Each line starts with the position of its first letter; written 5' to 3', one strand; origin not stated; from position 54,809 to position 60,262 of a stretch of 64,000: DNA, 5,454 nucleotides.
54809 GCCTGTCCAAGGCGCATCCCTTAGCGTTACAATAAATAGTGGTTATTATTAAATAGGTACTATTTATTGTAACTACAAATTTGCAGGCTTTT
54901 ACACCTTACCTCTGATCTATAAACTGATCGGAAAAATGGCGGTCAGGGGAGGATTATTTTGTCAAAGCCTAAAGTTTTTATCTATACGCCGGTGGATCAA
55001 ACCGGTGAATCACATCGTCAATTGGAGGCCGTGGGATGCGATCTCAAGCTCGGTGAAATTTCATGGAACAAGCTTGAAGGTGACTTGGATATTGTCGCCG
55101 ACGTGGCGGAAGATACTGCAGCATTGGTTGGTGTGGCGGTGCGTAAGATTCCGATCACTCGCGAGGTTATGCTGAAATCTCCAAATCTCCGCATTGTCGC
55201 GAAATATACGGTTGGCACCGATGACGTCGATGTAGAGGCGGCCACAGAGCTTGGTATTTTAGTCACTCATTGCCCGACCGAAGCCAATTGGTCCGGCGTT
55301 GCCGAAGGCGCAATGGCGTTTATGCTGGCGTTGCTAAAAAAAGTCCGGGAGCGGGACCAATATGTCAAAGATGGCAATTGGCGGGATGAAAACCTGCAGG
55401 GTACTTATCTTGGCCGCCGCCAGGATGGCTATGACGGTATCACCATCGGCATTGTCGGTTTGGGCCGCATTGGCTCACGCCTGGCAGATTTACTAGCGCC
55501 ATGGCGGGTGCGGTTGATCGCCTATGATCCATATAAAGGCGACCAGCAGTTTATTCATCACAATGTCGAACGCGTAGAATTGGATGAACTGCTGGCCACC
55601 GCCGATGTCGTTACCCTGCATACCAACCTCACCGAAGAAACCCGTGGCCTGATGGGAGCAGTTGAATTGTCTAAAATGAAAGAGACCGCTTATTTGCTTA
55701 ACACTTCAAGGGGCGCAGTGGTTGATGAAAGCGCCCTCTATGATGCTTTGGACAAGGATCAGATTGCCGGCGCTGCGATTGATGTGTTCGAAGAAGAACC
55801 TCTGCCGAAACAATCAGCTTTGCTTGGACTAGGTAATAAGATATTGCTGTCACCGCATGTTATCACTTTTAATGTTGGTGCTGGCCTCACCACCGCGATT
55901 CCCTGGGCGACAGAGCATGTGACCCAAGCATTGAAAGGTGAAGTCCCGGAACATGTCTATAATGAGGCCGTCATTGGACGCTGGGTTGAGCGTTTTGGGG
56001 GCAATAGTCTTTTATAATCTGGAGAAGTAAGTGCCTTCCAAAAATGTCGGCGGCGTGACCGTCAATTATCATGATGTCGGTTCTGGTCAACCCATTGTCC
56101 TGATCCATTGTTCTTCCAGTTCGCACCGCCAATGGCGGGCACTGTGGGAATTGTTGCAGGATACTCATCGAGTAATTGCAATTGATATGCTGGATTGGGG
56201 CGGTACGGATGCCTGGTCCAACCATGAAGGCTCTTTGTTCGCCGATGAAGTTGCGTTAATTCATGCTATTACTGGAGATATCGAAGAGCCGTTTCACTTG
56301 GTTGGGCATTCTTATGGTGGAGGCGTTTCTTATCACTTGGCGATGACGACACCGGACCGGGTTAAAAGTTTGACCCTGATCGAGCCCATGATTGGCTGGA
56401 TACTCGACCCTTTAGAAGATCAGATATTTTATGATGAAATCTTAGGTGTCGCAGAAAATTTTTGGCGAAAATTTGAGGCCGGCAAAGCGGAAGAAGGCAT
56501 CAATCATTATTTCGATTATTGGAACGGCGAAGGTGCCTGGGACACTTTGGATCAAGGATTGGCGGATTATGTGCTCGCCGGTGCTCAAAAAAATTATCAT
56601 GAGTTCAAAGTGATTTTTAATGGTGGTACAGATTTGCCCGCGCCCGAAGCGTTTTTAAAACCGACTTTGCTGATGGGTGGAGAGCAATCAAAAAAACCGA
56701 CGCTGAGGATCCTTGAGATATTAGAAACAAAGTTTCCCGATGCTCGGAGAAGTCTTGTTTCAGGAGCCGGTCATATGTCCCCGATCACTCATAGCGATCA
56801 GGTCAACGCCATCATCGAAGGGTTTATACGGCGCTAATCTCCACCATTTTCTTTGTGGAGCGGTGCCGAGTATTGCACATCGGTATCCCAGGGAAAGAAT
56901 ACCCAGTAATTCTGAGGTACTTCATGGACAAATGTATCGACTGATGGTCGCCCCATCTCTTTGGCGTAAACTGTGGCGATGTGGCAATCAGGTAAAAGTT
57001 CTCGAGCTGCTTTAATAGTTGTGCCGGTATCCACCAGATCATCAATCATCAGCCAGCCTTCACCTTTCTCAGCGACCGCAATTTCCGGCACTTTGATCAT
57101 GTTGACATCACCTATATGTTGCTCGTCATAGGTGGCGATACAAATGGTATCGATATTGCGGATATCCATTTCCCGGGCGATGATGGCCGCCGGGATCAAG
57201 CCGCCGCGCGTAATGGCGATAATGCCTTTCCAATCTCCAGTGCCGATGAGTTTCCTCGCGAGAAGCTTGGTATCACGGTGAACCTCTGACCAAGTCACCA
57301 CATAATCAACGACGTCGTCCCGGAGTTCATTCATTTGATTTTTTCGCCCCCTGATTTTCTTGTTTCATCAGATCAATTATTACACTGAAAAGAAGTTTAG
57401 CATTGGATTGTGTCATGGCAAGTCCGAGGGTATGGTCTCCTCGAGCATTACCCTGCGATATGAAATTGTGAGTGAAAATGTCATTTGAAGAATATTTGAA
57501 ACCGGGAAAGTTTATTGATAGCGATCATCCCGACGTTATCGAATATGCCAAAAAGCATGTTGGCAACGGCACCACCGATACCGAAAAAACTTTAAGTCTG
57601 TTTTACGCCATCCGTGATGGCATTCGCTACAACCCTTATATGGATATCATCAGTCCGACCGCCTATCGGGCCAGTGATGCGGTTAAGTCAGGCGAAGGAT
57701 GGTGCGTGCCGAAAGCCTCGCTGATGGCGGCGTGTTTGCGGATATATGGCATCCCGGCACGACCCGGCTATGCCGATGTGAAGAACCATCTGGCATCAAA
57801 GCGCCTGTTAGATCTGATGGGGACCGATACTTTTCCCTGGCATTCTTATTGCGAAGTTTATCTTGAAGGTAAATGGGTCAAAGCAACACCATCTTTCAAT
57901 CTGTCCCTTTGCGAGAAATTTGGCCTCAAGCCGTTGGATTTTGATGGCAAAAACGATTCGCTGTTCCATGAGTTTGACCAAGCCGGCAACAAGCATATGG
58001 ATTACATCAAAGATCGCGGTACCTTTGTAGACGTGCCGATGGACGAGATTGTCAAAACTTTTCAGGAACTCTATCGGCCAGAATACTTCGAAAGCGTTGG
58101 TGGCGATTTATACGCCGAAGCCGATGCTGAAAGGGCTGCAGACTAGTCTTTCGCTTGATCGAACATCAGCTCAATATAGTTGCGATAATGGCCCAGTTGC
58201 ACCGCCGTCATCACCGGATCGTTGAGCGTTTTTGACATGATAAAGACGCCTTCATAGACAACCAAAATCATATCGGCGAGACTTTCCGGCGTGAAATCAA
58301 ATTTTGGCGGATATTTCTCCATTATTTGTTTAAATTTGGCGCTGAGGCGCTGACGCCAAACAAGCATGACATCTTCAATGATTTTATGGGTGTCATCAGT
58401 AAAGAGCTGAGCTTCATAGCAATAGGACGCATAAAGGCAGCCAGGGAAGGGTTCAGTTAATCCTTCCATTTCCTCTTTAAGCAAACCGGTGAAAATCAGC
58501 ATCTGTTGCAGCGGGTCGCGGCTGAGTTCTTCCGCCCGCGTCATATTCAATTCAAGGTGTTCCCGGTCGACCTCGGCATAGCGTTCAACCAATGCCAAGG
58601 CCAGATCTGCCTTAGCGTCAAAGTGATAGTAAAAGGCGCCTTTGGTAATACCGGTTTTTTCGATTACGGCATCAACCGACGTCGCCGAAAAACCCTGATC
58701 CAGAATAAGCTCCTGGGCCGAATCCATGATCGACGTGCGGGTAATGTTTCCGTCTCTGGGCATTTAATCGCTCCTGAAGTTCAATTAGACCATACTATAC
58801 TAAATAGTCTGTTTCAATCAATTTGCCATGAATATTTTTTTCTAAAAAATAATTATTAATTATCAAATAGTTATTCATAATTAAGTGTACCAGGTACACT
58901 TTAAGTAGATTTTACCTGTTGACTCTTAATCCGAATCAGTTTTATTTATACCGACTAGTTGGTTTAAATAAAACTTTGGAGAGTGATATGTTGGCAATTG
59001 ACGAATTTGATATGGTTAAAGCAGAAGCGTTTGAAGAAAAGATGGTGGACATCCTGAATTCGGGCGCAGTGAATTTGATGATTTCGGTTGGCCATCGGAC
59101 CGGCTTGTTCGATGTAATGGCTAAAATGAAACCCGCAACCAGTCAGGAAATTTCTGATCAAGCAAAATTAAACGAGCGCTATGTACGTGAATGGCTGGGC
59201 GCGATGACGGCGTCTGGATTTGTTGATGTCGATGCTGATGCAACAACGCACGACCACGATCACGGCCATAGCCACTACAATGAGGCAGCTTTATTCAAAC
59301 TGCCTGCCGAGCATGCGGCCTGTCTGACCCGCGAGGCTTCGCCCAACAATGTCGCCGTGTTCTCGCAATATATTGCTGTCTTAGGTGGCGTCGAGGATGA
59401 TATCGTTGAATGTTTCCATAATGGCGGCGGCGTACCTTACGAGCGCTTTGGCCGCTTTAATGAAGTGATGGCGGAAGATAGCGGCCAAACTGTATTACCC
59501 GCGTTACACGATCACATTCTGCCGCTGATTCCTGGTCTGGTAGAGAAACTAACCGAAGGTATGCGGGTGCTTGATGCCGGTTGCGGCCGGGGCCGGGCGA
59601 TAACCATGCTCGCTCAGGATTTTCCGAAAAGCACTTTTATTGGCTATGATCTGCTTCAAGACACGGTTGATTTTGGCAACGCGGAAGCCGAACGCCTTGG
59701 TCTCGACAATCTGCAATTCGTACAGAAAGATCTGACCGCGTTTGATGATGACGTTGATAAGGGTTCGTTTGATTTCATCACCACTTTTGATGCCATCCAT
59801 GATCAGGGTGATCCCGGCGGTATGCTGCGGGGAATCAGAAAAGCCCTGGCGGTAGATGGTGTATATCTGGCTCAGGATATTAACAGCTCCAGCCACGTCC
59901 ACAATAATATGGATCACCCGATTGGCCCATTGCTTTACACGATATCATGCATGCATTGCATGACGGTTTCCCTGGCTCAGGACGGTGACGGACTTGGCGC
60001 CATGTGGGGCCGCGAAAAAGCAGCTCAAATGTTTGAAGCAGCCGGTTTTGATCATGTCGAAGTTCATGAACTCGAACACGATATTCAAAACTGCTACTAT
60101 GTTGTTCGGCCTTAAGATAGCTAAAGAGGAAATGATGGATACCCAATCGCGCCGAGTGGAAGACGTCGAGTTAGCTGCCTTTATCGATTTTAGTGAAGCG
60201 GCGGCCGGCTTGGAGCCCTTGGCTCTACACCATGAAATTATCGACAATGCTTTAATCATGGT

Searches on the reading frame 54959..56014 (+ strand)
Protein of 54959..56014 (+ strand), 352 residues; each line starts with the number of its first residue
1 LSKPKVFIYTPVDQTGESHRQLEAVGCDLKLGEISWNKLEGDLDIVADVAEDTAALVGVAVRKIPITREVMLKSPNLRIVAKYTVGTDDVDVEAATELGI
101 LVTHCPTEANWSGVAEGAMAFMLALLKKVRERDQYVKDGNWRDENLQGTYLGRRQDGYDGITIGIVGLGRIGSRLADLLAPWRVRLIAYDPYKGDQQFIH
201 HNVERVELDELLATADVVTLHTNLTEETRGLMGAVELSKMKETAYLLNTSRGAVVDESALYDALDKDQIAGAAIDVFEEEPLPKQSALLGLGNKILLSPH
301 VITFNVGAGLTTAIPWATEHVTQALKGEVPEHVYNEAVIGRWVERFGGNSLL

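Call 36: search_protein_families(library=ncbifam, proteins=[window:54959-56014:+], max_evalue=0.00001)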
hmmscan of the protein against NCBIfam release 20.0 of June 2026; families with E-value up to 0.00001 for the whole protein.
window:54959-56014:+ (352 aa): 21 families
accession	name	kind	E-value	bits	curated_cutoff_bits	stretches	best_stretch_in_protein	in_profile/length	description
TIGR01327.1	PGDH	equivalog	2.5e-65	221.3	454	1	62-337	47-313/525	phosphoglycerate dehydrogenase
NF009714.1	PRK13243.1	equivalog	2.2e-61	208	455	1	40-339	33-327/332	glyoxylate reductase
NF006263.0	PRK08410.1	equivalog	1.1e-48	166.2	389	1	60-302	47-285/311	D-2-hydroxyacid dehydrogenase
NF005069.0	PRK06487.1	equivalog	4.5e-48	163.9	448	1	49-301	42-288/320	2-hydroxyacid dehydrogenase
NF011938.0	PRK15409.1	equivalog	1.2e-46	159.2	492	1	52-338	45-322/324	glyoxylate/hydroxypyruvate reductase GhrB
NF008759.0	PRK11790.1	equivalog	3.8e-46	157.6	404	1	54-301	55-294/410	phosphoglycerate dehydrogenase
NF005387.0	PRK06932.1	equivalog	2.9e-41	141.5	492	1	59-311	48-296/314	2-hydroxyacid dehydrogenase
NF005750.0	PRK07574.1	equivalog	2e-39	135.7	329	1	66-286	104-320/386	NAD-dependent formate dehydrogenase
NF041369.1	Dhydh_Halo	equivalog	3.6e-36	125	400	1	80-304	59-275/305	D-2-hydroxyacid dehydrogenase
NF000492.1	vanH_gen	exception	2.4e-34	118.8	540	1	70-280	58-255/312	D-lactate dehydrogenase VanH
NF001309.0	PRK00257.1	equivalog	4.5e-32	111.5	434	1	160-305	116-259/379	4-phosphoerythronate dehydrogenase PdxB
NF006374.0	PRK08605.1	subfamily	6e-29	101.2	356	1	50-280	40-266/332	D-lactate dehydrogenase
NF000004.1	vanH-D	exception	2.1e-26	92.9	550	1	71-280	67-261/323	D-lactate dehydrogenase VanH-D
NF000371.1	vanH_Agroup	exception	6.6e-26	91.3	700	1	70-280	65-260/322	VanH-A/VanH-Pt family D-lactate dehydrogenase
NF000112.1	vanH-Amyco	exception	7.8e-26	91.1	625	1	77-280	96-284/348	VanH-AOV family D-lactate dehydrogenase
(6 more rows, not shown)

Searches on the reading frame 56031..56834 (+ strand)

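Call 36: search_protein_families(library=ncbifam, proteins=[window:56031-56834:+], max_evalue=0.00001)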
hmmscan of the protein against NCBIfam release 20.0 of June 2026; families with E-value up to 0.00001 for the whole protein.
window:56031-56834:+ (268 aa): 17 families
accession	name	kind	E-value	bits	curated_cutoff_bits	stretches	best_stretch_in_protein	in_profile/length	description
NF011457.0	PRK14875.1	equivalog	1.4e-20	73.6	307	1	4-119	115-231/372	acetoin dehydrogenase dihydrolipoyllysine-residue acetyltransferase subunit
NF002938.0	PRK03592.1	equivalog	8.6e-16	58.1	241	1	4-121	15-131/298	haloalkane dehalogenase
NF051488.1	bifunc_PcaDC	exception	3.1e-15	56.2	390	1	19-118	12-110/375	bifunctional 3-oxoadipate enol-lactonase/4-carboxymuconolactone decarboxylase PcaDC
TIGR03695.1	menH_SHCHC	equivalog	8.9e-15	54.8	208.55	1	20-118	3-103/252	2-succinyl-6-hydroxy-2,4-cyclohexadiene-1-carboxylate synthase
NF050089.1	i_nPHAscl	equivalog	1.1e-12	47.6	300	1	10-119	8-117/288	intracellular short-chain-length polyhydroxyalkanoate depolymerase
TIGR03056.1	bchO_mg_che_rel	equivalog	2.8e-12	46.2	172.55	1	5-114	12-123/278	alpha/beta fold hydrolase BchO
TIGR01738.1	bioH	equivalog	1e-11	45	206.95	1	19-117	3-96/245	pimeloyl-ACP methyl ester esterase BioH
TIGR02427.1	protocat_pcaD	equivalog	4.2e-11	42.7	255.85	1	20-117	14-110/251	3-oxoadipate enol-lactonase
NF007954.0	PRK10673.1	equivalog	4.2e-11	42.6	399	1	18-118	15-113/255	esterase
NF051487.1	bifunc_PcaCD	exception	9.3e-11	41.4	430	1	18-116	171-268/413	bifunctional 4-carboxymuconolactone decarboxylase/3-oxoadipate enol-lactonase PcaCD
NF045632.1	hydroxlase_HsaD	equivalog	9.7e-11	41.1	400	1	5-119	18-137/290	4,5:9,10-diseco-3-hydroxy-5,9,17-trioxoandrosta-1(10),2-diene-4-oate hydrolase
TIGR01250.1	pro_imino_pep_2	subfamily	2.3e-09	37.3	167.65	1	15-118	21-128/288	proline iminopeptidase-family hydrolase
TIGR03611.1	RutD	equivalog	2.8e-09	36.8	238.5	1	19-118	13-112/258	pyrimidine utilization protein D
NF002873.0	PRK03204.1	equivalog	2.1e-08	33.9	466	1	11-134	26-148/286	haloalkane dehalogenase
TIGR03343.1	biphenyl_bphD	equivalog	1.4e-07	31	462.15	0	8-119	19-134/282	2-hydroxy-6-oxo-6-phenylhexa-2,4-dienoate hydrolase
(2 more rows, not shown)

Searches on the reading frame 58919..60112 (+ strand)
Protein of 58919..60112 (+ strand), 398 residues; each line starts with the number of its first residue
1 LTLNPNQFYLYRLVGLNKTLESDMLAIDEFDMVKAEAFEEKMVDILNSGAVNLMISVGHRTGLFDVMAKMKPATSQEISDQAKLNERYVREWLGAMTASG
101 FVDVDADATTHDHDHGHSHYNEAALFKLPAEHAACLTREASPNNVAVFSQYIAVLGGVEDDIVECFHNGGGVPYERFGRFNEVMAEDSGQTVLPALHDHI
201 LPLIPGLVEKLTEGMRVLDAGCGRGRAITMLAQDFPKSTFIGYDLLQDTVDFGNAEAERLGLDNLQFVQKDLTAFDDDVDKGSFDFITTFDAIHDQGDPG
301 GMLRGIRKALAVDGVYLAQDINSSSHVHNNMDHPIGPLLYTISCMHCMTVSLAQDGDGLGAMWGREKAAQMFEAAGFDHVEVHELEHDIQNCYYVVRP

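Call 36: search_protein_families(library=ncbifam, proteins=[window:58919-60112:+], max_evalue=0.00001)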
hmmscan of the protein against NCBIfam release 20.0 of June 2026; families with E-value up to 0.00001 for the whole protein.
window:58919-60112:+ (398 aa): 11 families
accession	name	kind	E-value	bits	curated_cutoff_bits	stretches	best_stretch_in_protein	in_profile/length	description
TIGR00091.1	TIGR00091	equivalog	5.4e-09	35.7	112.65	1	217-279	20-82/194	tRNA (guanosine(46)-N7)-methyltransferase TrmB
NF045667.1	MTase_DVU1556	equivalog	7.9e-09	35.3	155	1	210-382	19-165/213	DVU_1556 family methyltransferase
TIGR02072.1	BioC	equivalog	3.9e-08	33.4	184.95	1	205-317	25-131/244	malonyl-ACP O-methyltransferase BioC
TIGR04543.1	ketoArg_3Met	equivalog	1.4e-07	31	425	0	200-309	135-249/336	2-ketoarginine methyltransferase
NF001080.0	PRK00121.2-2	equivalog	2.9e-07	29.9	132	1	217-282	50-115/224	tRNA (guanosine(46)-N7)-methyltransferase TrmB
TIGR03534.1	RF_mod_PrmC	equivalog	3.7e-07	29.9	199.1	1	209-288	82-161/253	peptide chain release factor N(5)-glutamine methyltransferase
NF045825.1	FAmtase_mtf2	equivalog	4.8e-07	29.2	400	1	213-328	58-168/248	fatty-acid O-methyltransferase Mtf2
TIGR02021.1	BchM-ChlM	equivalog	5.6e-07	29.2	158.9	1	207-293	48-128/218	magnesium protoporphyrin IX methyltransferase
TIGR01983.1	UbiG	equivalog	1e-06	28.3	102.95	1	211-323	47-156/228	bifunctional 2-polyprenyl-6-hydroxyphenol methylase/3-demethylubiquinol 3-O-methyltransferase UbiG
NF041536.1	ArsM_DUF2284_UU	exception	5.5e-06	25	575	0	209-327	72-189/459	arsenite methyltransferase/DUF2284 domain selenoprotein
NF043040.1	corrin_prot_MT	hypoth_equivalog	6.9e-06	25.7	180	0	207-289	34-116/216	corrinoid protein-associated methyltransferase CpaM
